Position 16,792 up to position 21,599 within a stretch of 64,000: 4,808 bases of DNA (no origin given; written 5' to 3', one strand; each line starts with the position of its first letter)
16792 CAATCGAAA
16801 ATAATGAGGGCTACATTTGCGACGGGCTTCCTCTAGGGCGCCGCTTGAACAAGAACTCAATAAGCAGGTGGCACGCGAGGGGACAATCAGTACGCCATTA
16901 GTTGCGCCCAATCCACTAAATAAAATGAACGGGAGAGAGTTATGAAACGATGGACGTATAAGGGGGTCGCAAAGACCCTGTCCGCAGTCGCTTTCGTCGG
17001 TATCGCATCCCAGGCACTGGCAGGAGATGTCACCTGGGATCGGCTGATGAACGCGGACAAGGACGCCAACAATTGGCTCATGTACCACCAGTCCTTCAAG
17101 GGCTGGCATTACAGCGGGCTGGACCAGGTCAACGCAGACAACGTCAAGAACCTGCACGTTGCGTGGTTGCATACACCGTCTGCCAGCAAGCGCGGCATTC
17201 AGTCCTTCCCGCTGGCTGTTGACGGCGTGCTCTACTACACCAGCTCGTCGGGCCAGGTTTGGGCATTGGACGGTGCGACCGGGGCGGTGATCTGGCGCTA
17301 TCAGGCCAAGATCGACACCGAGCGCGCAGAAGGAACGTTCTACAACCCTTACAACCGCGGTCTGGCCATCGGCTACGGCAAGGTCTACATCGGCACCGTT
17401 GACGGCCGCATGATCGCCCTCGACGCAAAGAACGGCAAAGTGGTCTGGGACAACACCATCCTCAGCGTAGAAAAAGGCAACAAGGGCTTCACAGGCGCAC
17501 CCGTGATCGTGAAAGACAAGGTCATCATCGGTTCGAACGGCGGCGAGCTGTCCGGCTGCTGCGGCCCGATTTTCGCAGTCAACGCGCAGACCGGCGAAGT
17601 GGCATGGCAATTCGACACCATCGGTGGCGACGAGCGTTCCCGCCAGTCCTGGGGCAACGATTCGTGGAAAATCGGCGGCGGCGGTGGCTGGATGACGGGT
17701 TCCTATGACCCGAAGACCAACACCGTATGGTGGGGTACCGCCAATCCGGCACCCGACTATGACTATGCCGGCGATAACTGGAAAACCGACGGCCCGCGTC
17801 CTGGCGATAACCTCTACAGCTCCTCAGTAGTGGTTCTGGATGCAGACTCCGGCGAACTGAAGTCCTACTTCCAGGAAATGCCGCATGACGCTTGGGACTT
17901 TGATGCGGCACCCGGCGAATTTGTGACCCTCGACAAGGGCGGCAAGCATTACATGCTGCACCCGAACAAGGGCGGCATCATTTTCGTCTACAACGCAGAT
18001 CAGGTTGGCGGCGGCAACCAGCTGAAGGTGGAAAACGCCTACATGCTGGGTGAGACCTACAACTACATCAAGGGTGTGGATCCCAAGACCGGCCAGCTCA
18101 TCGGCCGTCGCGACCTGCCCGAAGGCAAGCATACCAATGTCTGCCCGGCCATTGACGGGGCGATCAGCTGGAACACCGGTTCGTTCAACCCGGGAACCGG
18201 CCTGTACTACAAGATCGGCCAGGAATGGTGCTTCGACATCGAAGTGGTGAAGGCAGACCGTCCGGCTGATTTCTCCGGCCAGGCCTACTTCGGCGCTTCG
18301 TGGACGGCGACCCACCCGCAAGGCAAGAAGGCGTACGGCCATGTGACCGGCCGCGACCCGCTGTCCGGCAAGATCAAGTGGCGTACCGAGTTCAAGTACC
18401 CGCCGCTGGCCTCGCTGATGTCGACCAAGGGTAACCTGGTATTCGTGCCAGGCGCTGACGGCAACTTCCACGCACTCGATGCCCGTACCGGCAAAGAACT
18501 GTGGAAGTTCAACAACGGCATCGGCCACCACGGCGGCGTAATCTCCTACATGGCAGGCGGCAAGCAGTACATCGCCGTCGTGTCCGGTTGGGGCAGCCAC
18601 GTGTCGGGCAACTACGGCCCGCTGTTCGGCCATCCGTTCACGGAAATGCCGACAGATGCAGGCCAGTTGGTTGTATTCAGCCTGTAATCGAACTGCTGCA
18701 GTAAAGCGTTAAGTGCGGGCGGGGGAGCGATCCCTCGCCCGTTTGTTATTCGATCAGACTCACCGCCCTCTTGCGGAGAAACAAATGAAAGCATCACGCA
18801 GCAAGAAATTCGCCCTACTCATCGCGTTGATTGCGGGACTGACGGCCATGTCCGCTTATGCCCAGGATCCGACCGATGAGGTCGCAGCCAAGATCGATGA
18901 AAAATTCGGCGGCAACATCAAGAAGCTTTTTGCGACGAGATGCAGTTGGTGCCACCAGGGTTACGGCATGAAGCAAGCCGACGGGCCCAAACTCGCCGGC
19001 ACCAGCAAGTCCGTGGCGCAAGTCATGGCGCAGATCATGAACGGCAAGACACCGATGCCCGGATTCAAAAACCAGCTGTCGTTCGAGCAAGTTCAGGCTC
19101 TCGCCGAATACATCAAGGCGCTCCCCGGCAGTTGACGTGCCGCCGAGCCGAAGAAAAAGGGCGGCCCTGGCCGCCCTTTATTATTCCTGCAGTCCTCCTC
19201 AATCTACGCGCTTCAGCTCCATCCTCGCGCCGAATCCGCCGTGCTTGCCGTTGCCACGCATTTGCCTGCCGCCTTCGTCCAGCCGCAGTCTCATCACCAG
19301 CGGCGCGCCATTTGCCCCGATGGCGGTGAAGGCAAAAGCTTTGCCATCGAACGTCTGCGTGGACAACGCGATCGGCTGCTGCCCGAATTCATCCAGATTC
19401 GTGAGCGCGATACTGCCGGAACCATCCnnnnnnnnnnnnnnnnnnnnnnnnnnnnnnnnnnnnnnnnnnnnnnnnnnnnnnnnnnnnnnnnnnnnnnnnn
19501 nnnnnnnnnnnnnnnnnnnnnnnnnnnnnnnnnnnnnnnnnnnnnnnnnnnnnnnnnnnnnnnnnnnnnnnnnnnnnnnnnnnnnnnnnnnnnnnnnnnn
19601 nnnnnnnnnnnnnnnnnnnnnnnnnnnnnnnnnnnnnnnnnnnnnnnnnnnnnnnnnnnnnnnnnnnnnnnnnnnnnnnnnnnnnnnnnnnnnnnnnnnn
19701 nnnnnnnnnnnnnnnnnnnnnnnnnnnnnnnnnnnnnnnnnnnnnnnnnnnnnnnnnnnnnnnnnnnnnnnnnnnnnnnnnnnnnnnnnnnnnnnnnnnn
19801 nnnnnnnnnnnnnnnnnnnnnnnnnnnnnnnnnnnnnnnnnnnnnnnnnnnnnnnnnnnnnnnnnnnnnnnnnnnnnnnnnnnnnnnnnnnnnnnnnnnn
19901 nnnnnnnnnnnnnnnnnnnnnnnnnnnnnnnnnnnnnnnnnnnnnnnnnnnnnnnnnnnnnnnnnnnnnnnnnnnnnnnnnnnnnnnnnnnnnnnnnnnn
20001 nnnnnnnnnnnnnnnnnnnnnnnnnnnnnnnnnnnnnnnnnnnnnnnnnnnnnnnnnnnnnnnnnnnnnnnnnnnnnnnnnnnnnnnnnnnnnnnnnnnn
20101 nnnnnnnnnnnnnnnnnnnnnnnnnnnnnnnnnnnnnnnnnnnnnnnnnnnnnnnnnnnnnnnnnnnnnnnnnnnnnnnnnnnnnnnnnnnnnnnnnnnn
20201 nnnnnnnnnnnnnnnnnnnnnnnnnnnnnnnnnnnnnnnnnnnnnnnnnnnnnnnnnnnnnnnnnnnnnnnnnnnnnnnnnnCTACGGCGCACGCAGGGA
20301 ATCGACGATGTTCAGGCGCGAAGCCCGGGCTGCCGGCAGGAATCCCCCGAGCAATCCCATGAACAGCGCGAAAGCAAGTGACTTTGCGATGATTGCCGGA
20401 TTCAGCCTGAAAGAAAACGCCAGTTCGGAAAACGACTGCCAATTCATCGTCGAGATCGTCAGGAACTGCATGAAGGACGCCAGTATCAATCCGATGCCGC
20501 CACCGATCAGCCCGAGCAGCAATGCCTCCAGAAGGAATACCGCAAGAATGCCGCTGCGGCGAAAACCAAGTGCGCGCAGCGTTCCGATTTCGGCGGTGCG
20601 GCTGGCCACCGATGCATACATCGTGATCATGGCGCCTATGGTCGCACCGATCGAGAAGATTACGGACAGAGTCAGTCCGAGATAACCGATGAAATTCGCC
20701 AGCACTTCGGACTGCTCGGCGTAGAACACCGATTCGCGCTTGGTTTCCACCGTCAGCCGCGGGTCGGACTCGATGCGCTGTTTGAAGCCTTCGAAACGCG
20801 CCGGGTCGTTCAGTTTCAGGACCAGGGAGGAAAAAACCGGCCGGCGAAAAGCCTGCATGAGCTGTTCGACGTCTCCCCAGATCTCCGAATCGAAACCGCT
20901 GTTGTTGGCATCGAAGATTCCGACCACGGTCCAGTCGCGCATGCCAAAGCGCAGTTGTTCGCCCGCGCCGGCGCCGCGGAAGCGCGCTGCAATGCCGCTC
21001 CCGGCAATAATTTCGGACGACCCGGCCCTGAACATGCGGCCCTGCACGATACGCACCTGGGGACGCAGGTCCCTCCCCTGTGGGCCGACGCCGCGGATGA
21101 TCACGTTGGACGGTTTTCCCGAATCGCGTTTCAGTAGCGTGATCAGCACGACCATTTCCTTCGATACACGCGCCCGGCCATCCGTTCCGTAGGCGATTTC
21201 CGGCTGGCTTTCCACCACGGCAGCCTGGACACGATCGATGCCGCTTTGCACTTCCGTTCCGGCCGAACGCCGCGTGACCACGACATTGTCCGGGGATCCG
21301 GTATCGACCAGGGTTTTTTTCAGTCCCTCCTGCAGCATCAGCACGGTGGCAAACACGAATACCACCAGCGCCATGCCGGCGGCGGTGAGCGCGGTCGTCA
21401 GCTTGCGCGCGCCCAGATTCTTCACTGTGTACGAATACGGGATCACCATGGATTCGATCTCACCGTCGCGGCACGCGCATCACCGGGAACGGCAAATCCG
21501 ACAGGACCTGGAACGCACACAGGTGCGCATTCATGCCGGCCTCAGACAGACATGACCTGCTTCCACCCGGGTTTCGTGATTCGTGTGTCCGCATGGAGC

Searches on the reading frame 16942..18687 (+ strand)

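Call 28: search_protein_families(library=pfam, proteins=[window:16942-18687:+], max_evalue=0.0001)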
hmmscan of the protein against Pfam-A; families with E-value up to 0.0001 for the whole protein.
window:16942-18687:+ (581 aa): 3 families
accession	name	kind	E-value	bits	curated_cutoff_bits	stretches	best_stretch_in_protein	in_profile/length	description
PF01011.28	PQQ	-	5.8e-67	227.2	26.7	2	45-352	1-329/595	Glucose/ethanol/alcohol dehydrogenase, beta-propeller domain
PF13360.13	PQQ_2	-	1.9e-27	96.8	27.6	2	86-226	29-146/233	Outer membrane protein assembly factor BamB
PF13570.13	Beta-prop_ACSF4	-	2.6e-14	53.8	133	1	82-226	89-212/329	Beta-alanine-activating enzyme, beta-propeller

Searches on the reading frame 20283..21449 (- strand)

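Call 28: search_protein_families(library=pfam, proteins=[window:20283-21449:-], max_evalue=0.0001)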
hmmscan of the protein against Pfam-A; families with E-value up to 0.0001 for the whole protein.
window:20283-21449:- (388 aa): 2 families
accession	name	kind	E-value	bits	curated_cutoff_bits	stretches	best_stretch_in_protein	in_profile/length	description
PF12704.14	MacB_PCD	-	6.4e-18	66.2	27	1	19-227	1-205/207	MacB-like periplasmic core domain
PF02687.27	FtsX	-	8.7e-18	65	25.5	1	260-381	2-120/120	FtsX-like permease C-terminal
